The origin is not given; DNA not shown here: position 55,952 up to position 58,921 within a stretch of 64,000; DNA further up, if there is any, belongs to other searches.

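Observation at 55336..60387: A candidate Pho-regulated module of a START lipid-binding protein, a PHP-phosphoesterase/GT4 fusion and a GH13 enzyme, directly downstream of a three-unit Pho-box-like array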

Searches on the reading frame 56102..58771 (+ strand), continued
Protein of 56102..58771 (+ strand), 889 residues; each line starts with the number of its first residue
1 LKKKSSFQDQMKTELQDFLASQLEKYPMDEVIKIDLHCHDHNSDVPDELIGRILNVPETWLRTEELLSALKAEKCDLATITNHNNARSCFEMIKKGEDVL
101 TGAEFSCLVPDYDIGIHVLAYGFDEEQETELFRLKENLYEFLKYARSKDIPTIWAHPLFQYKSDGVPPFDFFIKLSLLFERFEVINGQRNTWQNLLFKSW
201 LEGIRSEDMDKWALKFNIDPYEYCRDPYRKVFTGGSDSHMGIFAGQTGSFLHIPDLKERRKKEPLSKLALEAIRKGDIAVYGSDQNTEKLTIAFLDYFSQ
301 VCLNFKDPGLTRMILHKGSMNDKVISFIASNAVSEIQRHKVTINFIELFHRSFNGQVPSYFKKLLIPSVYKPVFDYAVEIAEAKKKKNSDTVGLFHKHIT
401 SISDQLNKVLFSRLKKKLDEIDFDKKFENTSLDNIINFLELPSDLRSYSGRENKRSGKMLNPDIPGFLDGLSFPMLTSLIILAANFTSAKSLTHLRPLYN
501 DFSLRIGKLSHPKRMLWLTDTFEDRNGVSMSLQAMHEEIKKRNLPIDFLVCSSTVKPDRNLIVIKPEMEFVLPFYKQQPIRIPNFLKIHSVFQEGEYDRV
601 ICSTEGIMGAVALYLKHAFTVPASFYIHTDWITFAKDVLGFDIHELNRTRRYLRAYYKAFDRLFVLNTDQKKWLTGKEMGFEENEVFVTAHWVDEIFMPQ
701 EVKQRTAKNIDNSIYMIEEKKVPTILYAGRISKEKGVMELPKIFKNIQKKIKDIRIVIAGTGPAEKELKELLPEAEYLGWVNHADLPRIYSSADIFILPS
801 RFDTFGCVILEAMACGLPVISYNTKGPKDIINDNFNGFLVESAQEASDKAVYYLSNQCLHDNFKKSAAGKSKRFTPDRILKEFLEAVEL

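Call 50: search_protein_families(library=pfam, proteins=[L019:7959-8999:+, L013:11225-11524:+, L042:6674-7960:+, L042:7982-8569:+, L042:11624-12856:-, L062:9305-9736:+, L042:3640-6663:+, L002:5263-6876:+], max_evalue=0.001)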
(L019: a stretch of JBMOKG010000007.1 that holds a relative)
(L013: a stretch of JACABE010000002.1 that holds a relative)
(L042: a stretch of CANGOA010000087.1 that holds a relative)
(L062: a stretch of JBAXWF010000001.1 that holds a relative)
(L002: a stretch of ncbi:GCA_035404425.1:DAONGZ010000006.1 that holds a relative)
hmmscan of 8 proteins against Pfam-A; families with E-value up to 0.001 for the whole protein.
L019:7959-8999:+ (346 aa): 4 families
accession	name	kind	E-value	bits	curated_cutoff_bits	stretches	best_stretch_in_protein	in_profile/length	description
PF13692.12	Glyco_trans_1_4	-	4.9e-18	66.2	27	1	163-296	4-140/142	Glycosyl transferases group 1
PF00534.26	Glycos_transf_1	-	8.5e-17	61.7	26.4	1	148-300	3-160/172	Glycosyl transferases group 1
PF13439.12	Glyco_transf_4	-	7.7e-10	39.5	28.5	1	47-135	74-166/170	Glycosyltransferase Family 4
PF13524.12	Glyco_trans_1_2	-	3.7e-06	27.4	25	1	176-300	3-116/144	Glycosyl transferase-like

L013:11225-11524:+ (99 aa): 0 families

L042:6674-7960:+ (428 aa): 1 family
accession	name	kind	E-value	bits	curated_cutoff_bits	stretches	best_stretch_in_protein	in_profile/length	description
PF11751.14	PorP_SprF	-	2.7e-17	63.6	22.3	1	17-306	3-261/273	Type IX secretion system membrane protein PorP/SprF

L042:7982-8569:+ (195 aa): 0 families

L042:11624-12856:- (410 aa): 11 families
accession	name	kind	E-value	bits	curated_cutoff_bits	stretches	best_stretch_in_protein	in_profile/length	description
PF07724.20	AAA_2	-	3.3e-32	112.2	27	1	109-303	3-165/166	AAA domain (Cdc48 subfamily)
PF00004.35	AAA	-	1.4e-16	61.6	21.2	1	112-237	1-99/131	ATPase family associated with various cellular activities (AAA)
PF06689.19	zf-C4_ClpX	-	2.4e-14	53.3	27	1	7-43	2-39/39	ClpX C4-type zinc finger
PF10431.15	ClpB_D2-small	-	8.2e-10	39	21.9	1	310-383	1-70/81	C-terminal, D2-small domain, of ClpB protein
PF05496.18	RuvB_N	-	1.6e-06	28.4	27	1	70-190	5-100/159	Holliday junction DNA helicase RuvB P-loop domain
PF00493.29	MCM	-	3.5e-06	26.7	23.3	1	67-189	18-136/224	MCM P-loop domain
PF07728.20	AAA_5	-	4.8e-06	27.1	22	1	111-188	1-80/139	AAA domain (dynein-related subfamily)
PF00158.32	Sigma54_activat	-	0.00012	22.2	20.2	0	103-131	16-44/168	Sigma-54 interaction domain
PF01078.27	Mg_chelatase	-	0.00017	21.5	20.3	0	110-133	23-46/207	Magnesium chelatase, subunit ChlI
PF13401.12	AAA_22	-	0.00018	22.3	27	0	109-164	5-73/130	AAA domain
PF12775.13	AAA_7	-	0.00036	20.6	25.8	1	108-185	32-111/181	P-loop containing dynein motor region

L062:9305-9736:+ (143 aa): 1 family
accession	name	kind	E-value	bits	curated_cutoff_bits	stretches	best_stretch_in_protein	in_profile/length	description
PF01451.26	LMWPc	-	9.3e-14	52.3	23.2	1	5-119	1-129/144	Low molecular weight phosphotyrosine protein phosphatase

L042:3640-6663:+ (1007 aa): 6 families
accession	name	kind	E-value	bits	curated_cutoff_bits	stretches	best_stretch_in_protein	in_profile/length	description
PF18911.6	PKD_4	-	6.2e-108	353.5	27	9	336-416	3-83/85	PKD domain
PF00801.26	PKD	-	1.9e-59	198.1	23.5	6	347-415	17-80/80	PKD domain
PF13585.12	CHU_C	-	6.7e-17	61.8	27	1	921-1004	2-85/86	CHU_C Type IX secretion signal domain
PF16820.11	PKD_3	-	3.7e-07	30.3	26.3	0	699-732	33-67/68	PKD-like domain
PF18981.6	InlK_D3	-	0.00046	20.7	25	0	387-414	45-72/75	Internalin K domain (D3/D4)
PF08329.16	ChitinaseA_N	-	0.0006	19.9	21.2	0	541-582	66-107/133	Chitinase A, N-terminal domain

L002:5263-6876:+ (537 aa): 3 families
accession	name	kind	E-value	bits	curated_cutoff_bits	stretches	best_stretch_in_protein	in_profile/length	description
PF13581.12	HATPase_c_2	-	2.6e-14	53.8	27.4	1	399-527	24-127/127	Histidine kinase-like ATPase domain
PF00989.32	PAS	-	8.2e-06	26.2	22.6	1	243-298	1-56/113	PAS fold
PF13426.13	PAS_9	-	0.00084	20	27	0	254-300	2-46/103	PAS domain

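Call 57: search_protein_families(library=pfam, proteins=[L045:8336-9727:-, L045:7603-8289:-, L045:5771-7318:-, L045:4885-5724:-, L024:9564-9902:+, L070:8993-9775:+, L070:7863-8852:+, L027:6422-7099:+, L027:7176-8225:+, L023:8279-9346:-], max_evalue=0.001)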
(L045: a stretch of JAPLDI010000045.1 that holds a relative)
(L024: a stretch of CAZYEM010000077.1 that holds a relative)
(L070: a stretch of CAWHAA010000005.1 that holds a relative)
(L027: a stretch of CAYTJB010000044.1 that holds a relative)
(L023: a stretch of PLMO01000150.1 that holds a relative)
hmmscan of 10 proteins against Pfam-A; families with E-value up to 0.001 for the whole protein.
L045:8336-9727:- (463 aa): 1 family
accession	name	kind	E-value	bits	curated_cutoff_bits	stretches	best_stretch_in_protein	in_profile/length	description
PF01384.25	PHO4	-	2.5e-75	254.1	33.7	1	26-451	1-350/350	Phosphate transporter family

L045:7603-8289:- (228 aa): 1 family
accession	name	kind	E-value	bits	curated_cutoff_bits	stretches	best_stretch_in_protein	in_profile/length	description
PF05719.16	GPP34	-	4.8e-25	89.2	29.1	1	14-198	3-185/201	Golgi phosphoprotein 3 (GPP34)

L045:5771-7318:- (515 aa): 0 families

L045:4885-5724:- (279 aa): 3 families
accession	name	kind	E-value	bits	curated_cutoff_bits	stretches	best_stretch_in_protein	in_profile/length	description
PF12849.12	PBP_like_2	-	2.5e-44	152.5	27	1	28-265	8-267/267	PBP superfamily domain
PF12727.12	PBP_like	-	4e-14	52.7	27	1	47-208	2-156/193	PBP superfamily domain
PF01547.30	SBP_bac_1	-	5e-05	23.9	26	1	43-268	11-307/307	Bacterial extracellular solute-binding protein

L024:9564-9902:+ (112 aa): 1 family
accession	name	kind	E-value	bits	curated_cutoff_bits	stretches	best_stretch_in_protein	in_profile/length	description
PF02893.26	GRAM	-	3.1e-06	27.4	23.6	1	2-64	6-66/112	GRAM domain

L070:8993-9775:+ (260 aa): 0 families

L070:7863-8852:+ (329 aa): 1 family
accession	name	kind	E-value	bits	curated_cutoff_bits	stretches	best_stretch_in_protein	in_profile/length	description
PF01384.25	PHO4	-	1.4e-97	327.2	33.7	1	19-318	1-350/350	Phosphate transporter family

L027:6422-7099:+ (225 aa): 2 families
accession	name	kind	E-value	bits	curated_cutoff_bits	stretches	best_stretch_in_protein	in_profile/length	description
PF00072.30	Response_reg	-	2.1e-30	105.6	30.2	1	5-116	1-110/111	Response regulator receiver domain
PF00486.34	Trans_reg_C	-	8.1e-22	77.5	26.2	1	153-222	2-76/77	Transcriptional regulatory protein, C terminal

L027:7176-8225:+ (349 aa): 2 families
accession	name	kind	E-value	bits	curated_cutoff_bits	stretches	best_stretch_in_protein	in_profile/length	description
PF02518.31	HATPase_c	-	5e-27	95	26.4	1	237-347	2-109/111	Histidine kinase-, DNA gyrase B-, and HSP90-like ATPase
PF00512.31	HisKA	-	8.1e-13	48.7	26.9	1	123-189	2-66/66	His Kinase A (phospho-acceptor) domain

L023:8279-9346:- (355 aa): 3 families
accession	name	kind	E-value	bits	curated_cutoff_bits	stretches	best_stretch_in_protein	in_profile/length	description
PF12849.12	PBP_like_2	-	5.8e-45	154.6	27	1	33-317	8-264/267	PBP superfamily domain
PF01547.30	SBP_bac_1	-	4.7e-17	63.4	26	1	50-322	11-306/307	Bacterial extracellular solute-binding protein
PF12727.12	PBP_like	-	3.7e-06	26.7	27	0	56-96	4-45/193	PBP superfamily domain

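Call 59: search_protein_families(library=pfam, proteins=[L019:7147-7482:+, L025:9246-9860:+, L042:7982-8569:+, L053:8824-9729:+, L061:12678-13103:+, L061:13204-14049:+, L026:14704-15324:-, L026:7007-7621:-, L016:13511-14074:-, L070:8993-9775:+], max_evalue=0.01)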
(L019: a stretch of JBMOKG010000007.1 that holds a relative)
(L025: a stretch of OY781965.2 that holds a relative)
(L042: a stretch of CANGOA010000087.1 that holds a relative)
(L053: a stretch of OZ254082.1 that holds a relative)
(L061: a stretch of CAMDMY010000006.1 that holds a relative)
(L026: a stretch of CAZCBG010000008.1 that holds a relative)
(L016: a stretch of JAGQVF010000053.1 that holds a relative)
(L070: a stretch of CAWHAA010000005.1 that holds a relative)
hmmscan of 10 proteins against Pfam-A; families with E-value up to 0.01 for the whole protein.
L019:7147-7482:+ (111 aa): 0 families

L025:9246-9860:+ (204 aa): 1 family
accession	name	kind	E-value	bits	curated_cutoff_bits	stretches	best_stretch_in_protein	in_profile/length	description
PF01810.24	LysE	-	6.6e-19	68.6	25.6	1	13-200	2-191/193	LysE type translocator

L042:7982-8569:+ (195 aa): 0 families

L053:8824-9729:+ (301 aa): 4 families
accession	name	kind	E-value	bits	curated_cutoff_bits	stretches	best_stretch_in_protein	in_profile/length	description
PF01882.25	DUF58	-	2.2e-40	138.6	23.4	1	43-261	1-212/216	Protein of unknown function DUF58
PF13519.12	VWA_2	-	2.1e-10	41.6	27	1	82-187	3-105/107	von Willebrand factor type A domain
PF00092.34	VWA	-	0.00018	22.2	23.8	1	82-219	4-141/174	von Willebrand factor type A domain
PF05762.20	VWA_CoxE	-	0.0087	15.9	26.4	0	74-215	53-185/222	VWA domain containing CoxE-like protein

L061:12678-13103:+ (141 aa): 1 family
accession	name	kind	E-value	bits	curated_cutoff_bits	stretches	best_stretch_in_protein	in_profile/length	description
PF02566.24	OsmC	-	3.5e-16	59.9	27.5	1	42-137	1-99/100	OsmC-like protein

L061:13204-14049:+ (281 aa): 3 families
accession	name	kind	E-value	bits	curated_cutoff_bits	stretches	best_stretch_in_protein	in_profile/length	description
PF00588.24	SpoU_methylase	-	2.2e-37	128.7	29.7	1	132-272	2-142/142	SpoU rRNA Methylase family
PF08032.17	SpoU_sub_bind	-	5.3e-17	62.4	22.8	1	41-114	1-75/76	RNA 2'-O ribose methyltransferase substrate binding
PF22435.1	MRM3-like_sub_bind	-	0.0011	19.7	27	1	30-107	12-84/84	MRM3-like substrate binding domain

L026:14704-15324:- (206 aa): 1 family
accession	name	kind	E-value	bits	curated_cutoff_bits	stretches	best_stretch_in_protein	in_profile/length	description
PF01914.23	MarC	-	7.6e-50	169.6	23.9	1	1-200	1-199/203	MarC family integral membrane protein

L026:7007-7621:- (204 aa): 1 family
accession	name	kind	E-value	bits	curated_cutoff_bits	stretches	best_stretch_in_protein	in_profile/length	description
PF09335.16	VTT_dom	-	1e-14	55.5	33.9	1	35-161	1-122/123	VTT domain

L016:13511-14074:- (187 aa): 1 family
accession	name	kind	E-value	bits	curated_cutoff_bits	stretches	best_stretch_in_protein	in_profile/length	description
PF09335.16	VTT_dom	-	6e-15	56.2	33.9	1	19-138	3-121/123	VTT domain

L070:8993-9775:+ (260 aa): 0 families
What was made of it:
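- LysE exporter and OsmC genes are neighbours in some loci (call 59).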

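Call 86: search_protein_families(library=pfam, proteins=[L029:17197-19482:+, L034:4196-5503:+, L053:17154-17930:-, L045:5771-7318:-, L004:14475-15857:-], max_evalue=0.01)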
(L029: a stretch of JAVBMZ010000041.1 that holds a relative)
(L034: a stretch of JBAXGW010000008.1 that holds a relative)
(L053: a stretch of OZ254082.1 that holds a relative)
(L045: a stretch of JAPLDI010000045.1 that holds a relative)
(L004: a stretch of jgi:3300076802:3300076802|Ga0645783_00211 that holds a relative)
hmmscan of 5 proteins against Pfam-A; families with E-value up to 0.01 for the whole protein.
L029:17197-19482:+ (761 aa): 1 family
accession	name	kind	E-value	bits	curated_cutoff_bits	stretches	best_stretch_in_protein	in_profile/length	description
PF01384.25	PHO4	-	5.3e-26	91.9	33.7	2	26-306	4-234/350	Phosphate transporter family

L034:4196-5503:+ (435 aa): 3 families
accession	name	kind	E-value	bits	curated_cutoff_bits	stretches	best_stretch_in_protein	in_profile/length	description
PF02773.21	S-AdoMet_synt_C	-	5.1e-58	195.4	25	1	256-395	1-132/138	S-adenosylmethionine synthetase, C-terminal domain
PF00438.25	S-AdoMet_synt_N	-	1e-43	148.3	33.1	1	3-100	2-99/99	S-adenosylmethionine synthetase, N-terminal domain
PF02772.21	S-AdoMet_synt_M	-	6.8e-40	136.4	29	1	113-254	1-120/120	S-adenosylmethionine synthetase, central domain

L053:17154-17930:- (258 aa): 1 family
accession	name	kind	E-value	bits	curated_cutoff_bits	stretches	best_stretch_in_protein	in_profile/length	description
PF14240.11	YHYH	-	4.6e-22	79.4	25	2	114-204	3-110/193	YHYH protein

L045:5771-7318:- (515 aa): 0 families

L004:14475-15857:- (460 aa): 0 families
